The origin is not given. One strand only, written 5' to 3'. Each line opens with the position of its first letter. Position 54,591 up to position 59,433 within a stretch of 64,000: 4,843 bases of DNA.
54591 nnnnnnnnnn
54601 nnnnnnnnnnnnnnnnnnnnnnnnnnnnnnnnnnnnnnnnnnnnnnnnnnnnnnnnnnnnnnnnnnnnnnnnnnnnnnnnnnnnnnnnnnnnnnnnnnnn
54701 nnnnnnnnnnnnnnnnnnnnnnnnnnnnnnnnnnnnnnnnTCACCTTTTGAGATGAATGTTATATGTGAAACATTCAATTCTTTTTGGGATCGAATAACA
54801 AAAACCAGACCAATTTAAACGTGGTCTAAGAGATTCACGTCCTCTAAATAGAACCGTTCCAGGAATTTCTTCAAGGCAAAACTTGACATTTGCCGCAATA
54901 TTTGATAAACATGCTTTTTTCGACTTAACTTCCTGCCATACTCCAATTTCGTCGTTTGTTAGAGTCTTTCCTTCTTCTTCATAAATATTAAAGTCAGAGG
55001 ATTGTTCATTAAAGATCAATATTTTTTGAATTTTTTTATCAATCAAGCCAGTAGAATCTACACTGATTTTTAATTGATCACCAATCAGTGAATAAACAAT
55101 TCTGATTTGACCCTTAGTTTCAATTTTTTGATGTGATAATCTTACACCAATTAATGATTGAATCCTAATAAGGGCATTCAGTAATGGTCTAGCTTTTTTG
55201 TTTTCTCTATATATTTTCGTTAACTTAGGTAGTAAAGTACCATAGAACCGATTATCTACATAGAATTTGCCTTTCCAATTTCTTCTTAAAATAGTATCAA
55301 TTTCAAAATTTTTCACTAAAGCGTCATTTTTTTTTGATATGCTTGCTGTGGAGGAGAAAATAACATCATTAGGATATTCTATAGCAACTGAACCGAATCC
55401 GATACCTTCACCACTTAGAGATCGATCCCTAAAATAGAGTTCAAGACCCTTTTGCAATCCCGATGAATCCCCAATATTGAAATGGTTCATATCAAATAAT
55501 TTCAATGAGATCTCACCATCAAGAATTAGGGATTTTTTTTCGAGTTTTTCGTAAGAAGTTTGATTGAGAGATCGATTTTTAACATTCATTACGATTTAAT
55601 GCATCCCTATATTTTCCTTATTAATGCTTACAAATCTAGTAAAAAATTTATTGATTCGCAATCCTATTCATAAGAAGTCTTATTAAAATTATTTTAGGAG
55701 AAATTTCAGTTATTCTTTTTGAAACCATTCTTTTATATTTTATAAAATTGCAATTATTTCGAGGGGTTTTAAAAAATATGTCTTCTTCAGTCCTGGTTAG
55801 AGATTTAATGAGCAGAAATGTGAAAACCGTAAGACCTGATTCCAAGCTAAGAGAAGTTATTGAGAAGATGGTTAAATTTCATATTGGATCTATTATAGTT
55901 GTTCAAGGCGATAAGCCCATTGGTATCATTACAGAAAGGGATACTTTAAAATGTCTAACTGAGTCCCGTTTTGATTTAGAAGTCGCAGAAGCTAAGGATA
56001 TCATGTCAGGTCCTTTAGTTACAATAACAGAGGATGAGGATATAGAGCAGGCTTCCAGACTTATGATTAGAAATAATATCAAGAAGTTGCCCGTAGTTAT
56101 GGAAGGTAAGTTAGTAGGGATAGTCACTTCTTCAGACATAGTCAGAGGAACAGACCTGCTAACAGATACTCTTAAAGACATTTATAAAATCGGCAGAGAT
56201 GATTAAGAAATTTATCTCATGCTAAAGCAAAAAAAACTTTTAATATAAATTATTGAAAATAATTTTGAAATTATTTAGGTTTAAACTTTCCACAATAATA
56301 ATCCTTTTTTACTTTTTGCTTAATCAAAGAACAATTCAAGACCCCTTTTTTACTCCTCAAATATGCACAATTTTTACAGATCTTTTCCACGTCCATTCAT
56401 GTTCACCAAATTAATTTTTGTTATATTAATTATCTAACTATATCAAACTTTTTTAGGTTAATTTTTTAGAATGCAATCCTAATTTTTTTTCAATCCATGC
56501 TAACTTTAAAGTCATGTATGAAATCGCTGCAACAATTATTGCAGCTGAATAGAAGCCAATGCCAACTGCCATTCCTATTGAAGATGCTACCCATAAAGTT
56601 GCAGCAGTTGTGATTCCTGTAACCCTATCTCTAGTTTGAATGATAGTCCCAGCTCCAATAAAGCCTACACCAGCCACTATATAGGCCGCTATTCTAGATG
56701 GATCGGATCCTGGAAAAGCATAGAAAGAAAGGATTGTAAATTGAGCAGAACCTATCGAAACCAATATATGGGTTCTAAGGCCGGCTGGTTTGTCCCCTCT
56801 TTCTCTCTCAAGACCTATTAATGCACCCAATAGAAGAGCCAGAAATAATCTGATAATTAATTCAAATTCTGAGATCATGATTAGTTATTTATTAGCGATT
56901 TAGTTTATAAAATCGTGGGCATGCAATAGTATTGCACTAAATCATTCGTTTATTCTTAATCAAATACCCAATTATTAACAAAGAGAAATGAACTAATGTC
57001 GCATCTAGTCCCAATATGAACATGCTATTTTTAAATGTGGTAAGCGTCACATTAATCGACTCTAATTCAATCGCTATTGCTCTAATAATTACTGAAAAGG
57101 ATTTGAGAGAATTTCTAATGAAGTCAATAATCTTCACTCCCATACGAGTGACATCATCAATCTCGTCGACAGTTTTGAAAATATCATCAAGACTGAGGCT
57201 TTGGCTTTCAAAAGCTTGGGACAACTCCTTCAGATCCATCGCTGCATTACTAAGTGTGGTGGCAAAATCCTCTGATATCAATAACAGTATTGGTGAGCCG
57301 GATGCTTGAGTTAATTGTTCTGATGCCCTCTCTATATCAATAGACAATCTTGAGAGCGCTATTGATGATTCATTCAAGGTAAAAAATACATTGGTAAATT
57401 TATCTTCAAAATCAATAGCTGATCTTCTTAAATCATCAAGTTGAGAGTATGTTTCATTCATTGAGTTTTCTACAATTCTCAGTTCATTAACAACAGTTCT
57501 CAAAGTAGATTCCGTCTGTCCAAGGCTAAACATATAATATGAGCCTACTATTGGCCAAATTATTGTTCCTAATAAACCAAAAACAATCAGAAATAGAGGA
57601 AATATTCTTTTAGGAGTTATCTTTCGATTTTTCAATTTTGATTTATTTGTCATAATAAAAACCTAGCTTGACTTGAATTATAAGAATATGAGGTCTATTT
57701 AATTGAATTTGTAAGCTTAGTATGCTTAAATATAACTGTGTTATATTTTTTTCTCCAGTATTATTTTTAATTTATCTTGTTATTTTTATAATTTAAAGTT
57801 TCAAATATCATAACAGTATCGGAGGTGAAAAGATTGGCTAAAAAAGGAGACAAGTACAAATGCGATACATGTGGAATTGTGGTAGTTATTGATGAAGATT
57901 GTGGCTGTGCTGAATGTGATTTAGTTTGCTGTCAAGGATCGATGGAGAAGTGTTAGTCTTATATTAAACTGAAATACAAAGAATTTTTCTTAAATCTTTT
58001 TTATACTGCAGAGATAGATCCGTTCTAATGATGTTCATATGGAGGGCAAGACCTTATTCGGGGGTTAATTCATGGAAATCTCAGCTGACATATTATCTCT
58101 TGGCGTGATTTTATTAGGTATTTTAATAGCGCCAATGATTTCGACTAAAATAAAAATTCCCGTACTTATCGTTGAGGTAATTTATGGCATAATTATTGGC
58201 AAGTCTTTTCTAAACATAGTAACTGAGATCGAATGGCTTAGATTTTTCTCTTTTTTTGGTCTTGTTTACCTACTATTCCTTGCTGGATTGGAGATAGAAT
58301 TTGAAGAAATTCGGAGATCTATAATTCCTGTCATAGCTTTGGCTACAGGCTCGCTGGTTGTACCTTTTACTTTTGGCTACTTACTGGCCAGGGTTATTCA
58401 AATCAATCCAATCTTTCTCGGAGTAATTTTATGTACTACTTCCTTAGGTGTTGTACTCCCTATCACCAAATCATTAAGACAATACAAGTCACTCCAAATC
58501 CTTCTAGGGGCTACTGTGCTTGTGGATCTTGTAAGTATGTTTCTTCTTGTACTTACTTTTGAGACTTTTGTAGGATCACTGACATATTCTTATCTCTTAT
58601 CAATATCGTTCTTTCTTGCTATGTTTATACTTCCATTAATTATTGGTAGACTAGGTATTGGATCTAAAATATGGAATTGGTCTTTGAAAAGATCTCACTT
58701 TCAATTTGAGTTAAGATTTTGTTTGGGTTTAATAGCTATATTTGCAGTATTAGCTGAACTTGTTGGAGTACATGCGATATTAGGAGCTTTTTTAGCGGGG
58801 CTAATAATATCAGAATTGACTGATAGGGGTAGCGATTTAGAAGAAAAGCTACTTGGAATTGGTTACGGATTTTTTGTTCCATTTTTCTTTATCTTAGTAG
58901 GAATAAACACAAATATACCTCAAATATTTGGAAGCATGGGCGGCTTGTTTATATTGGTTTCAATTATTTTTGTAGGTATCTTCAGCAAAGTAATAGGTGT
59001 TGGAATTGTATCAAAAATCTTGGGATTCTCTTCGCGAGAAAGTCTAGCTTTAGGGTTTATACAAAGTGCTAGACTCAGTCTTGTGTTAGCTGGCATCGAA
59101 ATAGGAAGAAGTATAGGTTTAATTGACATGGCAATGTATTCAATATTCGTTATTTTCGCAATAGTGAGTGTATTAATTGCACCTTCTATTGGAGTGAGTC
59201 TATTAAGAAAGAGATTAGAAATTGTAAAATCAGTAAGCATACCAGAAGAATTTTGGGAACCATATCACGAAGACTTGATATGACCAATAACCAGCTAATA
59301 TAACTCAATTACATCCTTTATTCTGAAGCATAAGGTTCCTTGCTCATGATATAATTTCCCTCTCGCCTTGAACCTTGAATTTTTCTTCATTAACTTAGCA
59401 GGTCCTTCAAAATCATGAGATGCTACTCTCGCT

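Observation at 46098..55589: Membrane-enzyme island: SPASM radical SAM + methyltransferase + two GT-C-like proteins + ferritin-like-membrane fusion + B12-radical SAM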

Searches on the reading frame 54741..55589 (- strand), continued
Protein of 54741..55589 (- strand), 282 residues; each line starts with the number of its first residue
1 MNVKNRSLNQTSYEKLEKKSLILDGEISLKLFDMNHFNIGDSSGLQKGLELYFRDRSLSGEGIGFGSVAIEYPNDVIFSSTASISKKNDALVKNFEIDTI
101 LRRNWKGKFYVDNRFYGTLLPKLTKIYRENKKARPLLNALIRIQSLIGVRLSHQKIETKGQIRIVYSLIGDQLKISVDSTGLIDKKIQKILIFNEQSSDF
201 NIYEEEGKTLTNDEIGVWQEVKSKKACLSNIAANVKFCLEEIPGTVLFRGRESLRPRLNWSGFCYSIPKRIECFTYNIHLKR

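Call 103: search_protein_families(library=pfam, proteins=[L002:8214-8510:+], max_evalue=0.001)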
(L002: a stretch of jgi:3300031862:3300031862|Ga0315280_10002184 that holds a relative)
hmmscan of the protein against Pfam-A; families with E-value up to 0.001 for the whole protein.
L002:8214-8510:+ (98 aa): 1 family
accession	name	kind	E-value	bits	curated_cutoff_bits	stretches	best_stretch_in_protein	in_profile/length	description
PF04014.23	MazE_antitoxin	-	2.6e-08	34.1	24.7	1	34-67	4-36/48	Antidote-toxin recognition MazE, bacterial antitoxin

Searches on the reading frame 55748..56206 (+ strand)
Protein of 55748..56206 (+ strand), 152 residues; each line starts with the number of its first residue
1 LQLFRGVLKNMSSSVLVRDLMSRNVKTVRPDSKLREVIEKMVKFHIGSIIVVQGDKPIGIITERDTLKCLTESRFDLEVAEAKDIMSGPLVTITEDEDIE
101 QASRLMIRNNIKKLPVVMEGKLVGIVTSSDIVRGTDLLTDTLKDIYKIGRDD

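Call 103: search_protein_families(library=pfam, proteins=[window:55748-56206:+], max_evalue=0.001)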
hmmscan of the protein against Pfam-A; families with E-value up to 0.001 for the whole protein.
window:55748-56206:+ (152 aa): 1 family
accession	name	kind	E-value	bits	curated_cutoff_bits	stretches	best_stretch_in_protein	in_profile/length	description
PF00571.33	CBS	-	1.9e-31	108.6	24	2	82-133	1-53/57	CBS domain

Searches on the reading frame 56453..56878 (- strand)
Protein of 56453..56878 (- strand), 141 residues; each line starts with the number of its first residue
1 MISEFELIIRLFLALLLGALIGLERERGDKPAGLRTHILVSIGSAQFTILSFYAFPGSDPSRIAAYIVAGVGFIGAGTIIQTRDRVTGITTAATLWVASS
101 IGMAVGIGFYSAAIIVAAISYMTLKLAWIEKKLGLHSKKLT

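Call 103: search_protein_families(library=pfam, proteins=[window:56453-56878:-], max_evalue=0.001)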
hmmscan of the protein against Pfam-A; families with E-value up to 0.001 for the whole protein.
window:56453-56878:- (141 aa): 1 family
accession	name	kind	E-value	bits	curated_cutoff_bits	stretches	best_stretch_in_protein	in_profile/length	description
PF02308.21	MgtC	-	2.3e-39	134.9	31.4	1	11-126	1-114/121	MgtC family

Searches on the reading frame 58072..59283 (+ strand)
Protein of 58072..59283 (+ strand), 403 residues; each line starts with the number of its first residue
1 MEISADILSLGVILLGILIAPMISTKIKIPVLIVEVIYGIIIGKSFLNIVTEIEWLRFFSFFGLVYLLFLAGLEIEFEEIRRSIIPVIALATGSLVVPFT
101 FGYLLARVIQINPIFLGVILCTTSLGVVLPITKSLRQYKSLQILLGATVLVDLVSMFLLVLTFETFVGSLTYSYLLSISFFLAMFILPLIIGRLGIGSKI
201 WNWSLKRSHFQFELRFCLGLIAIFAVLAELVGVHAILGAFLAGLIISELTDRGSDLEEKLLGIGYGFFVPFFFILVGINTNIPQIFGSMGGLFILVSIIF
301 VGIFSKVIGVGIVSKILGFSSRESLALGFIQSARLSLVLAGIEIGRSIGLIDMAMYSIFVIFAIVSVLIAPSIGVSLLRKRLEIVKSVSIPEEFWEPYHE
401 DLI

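Call 95: search_protein_families(library=pfam, proteins=[window:58072-59283:+], max_evalue=0.0001)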
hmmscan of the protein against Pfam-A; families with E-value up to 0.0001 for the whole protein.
window:58072-59283:+ (403 aa): 1 family
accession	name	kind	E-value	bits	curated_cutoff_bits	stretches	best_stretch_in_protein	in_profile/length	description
PF00999.27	Na_H_Exchanger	-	4.7e-62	210.5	26.2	1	15-379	2-374/375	Sodium/hydrogen exchanger, transmembrane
